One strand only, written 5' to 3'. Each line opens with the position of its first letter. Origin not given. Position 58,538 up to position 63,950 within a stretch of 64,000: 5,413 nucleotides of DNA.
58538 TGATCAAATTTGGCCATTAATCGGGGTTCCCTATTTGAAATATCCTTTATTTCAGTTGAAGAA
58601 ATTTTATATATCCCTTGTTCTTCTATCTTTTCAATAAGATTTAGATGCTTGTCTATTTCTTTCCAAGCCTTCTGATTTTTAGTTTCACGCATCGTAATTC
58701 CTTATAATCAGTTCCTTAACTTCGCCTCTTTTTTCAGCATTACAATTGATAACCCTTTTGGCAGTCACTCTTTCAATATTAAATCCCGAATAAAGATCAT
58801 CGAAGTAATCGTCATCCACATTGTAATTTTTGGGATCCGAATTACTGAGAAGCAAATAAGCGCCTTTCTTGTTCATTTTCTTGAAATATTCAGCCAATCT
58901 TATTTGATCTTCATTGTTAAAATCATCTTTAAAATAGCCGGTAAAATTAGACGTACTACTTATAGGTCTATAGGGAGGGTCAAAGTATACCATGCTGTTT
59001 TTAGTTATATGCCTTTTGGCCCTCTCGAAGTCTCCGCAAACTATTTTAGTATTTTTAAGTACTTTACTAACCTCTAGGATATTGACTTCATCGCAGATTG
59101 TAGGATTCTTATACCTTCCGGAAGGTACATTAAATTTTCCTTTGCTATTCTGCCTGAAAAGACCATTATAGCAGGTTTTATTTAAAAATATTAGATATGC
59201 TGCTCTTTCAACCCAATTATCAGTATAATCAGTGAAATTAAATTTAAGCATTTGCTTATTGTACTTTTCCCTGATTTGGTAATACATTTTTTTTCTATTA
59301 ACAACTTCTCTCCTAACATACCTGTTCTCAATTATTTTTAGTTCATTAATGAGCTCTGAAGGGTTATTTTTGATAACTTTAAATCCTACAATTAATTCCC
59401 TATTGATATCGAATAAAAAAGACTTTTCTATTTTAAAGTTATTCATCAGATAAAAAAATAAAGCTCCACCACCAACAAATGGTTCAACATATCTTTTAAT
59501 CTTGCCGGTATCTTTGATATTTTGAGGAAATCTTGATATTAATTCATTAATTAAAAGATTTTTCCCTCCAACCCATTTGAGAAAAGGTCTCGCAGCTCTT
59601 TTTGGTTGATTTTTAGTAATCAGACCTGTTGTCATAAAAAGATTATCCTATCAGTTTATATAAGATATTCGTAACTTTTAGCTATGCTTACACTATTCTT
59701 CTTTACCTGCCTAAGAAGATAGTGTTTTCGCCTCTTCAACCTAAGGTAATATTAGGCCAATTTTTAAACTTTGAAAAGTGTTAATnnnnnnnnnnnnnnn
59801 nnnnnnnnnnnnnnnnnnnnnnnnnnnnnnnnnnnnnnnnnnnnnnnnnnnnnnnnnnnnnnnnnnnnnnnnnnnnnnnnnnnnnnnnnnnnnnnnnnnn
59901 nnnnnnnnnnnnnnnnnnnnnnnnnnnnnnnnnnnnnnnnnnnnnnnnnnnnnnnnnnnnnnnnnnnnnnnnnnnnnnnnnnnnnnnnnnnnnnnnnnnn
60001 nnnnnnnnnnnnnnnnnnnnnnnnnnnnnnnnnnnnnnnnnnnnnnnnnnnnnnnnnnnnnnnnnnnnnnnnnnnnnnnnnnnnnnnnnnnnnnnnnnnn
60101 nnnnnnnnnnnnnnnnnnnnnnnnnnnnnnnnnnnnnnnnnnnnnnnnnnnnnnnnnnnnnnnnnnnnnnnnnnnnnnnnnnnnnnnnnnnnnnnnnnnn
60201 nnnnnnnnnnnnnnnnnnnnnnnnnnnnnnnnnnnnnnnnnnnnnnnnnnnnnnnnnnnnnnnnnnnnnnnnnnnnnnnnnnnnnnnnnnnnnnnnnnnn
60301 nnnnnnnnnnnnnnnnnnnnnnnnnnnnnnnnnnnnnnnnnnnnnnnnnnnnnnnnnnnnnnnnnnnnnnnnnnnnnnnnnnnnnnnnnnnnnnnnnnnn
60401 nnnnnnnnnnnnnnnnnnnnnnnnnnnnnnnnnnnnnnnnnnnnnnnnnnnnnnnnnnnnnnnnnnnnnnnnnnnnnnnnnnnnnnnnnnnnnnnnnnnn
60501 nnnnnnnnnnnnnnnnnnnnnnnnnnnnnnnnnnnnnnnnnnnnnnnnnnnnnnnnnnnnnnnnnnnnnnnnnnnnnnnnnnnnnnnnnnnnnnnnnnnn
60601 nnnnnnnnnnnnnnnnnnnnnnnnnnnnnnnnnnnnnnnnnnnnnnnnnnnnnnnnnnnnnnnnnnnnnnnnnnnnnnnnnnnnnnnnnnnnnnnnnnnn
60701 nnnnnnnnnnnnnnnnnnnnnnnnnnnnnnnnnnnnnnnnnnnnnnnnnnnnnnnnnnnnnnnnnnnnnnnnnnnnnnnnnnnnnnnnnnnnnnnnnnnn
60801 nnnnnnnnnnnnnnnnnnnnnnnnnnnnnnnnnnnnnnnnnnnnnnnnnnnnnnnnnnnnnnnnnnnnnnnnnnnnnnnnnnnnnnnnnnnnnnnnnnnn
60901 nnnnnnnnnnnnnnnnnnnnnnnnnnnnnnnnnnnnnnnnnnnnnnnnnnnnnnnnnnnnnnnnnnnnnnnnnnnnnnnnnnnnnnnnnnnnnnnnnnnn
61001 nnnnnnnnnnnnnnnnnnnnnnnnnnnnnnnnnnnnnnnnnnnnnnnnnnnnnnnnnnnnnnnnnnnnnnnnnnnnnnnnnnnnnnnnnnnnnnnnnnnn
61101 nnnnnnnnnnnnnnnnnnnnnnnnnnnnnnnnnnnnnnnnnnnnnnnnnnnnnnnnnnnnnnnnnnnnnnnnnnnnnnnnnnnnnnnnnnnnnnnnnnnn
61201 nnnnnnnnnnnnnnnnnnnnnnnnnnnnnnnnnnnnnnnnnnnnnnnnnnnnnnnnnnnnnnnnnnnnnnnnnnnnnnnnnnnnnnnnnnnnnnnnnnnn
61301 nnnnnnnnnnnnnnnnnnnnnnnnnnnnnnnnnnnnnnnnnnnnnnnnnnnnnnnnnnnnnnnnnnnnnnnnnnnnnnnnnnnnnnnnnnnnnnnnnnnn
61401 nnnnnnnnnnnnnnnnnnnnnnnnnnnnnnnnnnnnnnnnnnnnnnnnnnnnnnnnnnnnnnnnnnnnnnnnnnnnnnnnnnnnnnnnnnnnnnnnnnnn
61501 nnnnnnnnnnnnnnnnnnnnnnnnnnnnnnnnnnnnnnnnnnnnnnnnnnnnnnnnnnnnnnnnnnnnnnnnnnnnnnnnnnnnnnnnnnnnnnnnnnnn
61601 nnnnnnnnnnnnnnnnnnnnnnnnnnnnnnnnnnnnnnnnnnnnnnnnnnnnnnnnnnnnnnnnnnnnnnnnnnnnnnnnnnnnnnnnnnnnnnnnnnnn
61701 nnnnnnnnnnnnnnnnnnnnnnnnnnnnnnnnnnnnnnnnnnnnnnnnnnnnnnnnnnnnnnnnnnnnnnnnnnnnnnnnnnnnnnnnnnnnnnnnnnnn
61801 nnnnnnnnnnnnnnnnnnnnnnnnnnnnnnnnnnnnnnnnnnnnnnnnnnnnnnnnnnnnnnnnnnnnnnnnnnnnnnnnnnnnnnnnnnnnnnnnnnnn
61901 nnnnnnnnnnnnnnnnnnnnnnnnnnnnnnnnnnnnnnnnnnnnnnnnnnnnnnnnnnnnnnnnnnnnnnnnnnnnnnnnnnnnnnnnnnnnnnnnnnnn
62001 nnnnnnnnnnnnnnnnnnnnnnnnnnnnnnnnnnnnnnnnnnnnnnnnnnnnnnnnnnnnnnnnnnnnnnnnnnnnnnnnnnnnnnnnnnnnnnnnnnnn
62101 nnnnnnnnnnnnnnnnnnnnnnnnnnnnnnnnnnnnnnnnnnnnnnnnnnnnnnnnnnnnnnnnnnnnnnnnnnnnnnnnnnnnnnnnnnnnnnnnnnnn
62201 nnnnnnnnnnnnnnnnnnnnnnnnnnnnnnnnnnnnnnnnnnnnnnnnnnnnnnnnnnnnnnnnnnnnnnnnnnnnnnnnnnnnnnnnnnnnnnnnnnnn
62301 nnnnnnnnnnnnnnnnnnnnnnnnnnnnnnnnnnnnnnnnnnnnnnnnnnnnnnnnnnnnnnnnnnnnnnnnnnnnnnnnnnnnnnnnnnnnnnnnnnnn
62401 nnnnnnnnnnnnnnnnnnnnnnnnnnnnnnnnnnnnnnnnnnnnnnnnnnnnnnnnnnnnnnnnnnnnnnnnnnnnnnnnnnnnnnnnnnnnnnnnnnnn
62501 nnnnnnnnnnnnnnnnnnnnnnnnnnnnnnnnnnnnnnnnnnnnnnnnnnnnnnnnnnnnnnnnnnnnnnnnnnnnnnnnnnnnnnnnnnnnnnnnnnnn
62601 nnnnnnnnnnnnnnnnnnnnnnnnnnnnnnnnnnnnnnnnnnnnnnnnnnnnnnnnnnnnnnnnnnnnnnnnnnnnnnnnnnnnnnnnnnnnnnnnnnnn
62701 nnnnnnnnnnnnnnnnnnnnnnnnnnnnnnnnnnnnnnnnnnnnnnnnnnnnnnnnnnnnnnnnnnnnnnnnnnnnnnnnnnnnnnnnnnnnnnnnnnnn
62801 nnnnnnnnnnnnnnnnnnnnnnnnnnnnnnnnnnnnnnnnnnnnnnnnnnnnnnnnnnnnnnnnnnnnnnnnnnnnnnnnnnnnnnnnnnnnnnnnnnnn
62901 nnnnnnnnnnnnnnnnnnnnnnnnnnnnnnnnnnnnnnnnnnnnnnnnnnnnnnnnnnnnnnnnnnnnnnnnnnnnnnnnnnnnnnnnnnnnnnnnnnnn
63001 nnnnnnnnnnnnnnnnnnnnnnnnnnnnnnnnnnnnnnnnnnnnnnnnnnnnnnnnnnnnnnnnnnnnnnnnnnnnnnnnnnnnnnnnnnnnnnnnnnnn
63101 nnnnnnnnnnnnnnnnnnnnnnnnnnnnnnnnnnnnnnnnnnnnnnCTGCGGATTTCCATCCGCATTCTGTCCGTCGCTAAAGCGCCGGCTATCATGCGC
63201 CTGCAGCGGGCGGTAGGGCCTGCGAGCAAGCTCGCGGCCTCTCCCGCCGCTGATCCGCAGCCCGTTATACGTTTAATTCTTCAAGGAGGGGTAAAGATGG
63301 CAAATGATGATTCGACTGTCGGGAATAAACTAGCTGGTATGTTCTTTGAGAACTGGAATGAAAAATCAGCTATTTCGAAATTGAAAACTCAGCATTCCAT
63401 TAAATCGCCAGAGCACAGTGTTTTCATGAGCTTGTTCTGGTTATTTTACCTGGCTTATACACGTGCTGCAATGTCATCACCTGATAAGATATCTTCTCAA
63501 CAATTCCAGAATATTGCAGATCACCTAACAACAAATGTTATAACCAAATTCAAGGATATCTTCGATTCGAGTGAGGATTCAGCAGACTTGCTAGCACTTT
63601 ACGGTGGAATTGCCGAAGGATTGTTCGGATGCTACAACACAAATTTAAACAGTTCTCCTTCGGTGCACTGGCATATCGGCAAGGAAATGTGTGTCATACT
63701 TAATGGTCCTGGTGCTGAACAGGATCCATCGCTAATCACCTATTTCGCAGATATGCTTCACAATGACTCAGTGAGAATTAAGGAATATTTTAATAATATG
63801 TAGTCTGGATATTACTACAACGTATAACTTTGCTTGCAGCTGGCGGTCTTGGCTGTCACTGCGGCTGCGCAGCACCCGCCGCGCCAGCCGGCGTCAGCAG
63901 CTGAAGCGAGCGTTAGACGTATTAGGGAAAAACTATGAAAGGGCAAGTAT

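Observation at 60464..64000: Degenerate integron: intI with an in-frame deletion of its catalytic core, in the same orientation as at least four downstream cassettes separated by attC sites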

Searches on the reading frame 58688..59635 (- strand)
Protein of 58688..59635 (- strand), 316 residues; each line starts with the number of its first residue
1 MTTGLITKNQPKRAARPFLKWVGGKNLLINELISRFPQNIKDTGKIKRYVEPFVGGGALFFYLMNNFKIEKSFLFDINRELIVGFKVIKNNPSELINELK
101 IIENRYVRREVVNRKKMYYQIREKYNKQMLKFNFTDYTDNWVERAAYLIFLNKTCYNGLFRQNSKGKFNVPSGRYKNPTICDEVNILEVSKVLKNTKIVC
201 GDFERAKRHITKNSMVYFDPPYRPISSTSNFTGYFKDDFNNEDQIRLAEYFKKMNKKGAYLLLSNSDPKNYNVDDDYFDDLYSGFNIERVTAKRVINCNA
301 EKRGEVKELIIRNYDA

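Call 20: find_encoding_contigs(protein=window:58688-59635:-, flank=10000, max_places=4)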
Protein window:58688-59635:- (316 aa): 1 contig read that carries it; 1 place shown.
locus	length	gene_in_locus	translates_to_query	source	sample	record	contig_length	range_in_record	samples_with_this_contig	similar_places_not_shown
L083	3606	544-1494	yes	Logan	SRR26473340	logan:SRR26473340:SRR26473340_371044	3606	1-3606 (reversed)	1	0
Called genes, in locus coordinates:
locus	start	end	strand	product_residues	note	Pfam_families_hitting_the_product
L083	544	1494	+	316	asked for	PF02086:MethyltransfD12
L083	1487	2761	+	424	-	PF22515:DUF6996, PF22518:DUF6997, PF23871:DUF7226, PF09821:AAA_assoc_C (weak)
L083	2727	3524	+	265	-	PF01555:N6_N4_Mtase, PF01170:UPF0020, PF13847:Methyltransf_31 (weak), PF08241:Methyltransf_11 (faint), PF13649:Methyltransf_25 (faint), PF01555:N6_N4_Mtase (weak)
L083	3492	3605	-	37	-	?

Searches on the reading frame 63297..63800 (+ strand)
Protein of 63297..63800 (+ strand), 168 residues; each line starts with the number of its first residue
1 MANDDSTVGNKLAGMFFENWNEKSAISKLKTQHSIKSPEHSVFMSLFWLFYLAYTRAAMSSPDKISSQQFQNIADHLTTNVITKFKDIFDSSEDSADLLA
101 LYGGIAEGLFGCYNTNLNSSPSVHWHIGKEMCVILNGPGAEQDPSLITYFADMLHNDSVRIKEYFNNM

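Call 6: search_protein_families(library=pfam, proteins=[window:63297-63800:+], max_evalue=0.01)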
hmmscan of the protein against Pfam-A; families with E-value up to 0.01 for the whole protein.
window:63297-63800:+ (168 aa): 0 families

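Call 7: search_protein_families(library=ncbifam, proteins=[window:63297-63800:+], max_evalue=0.01)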
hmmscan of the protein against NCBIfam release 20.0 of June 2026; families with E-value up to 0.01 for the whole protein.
window:63297-63800:+ (168 aa): 0 families

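Call 16: find_encoding_contigs(protein=window:63297-63800:+, flank=10000, max_places=6)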
Protein window:63297-63800:+ (168 aa): no gene with exactly this product is on record in the collection.
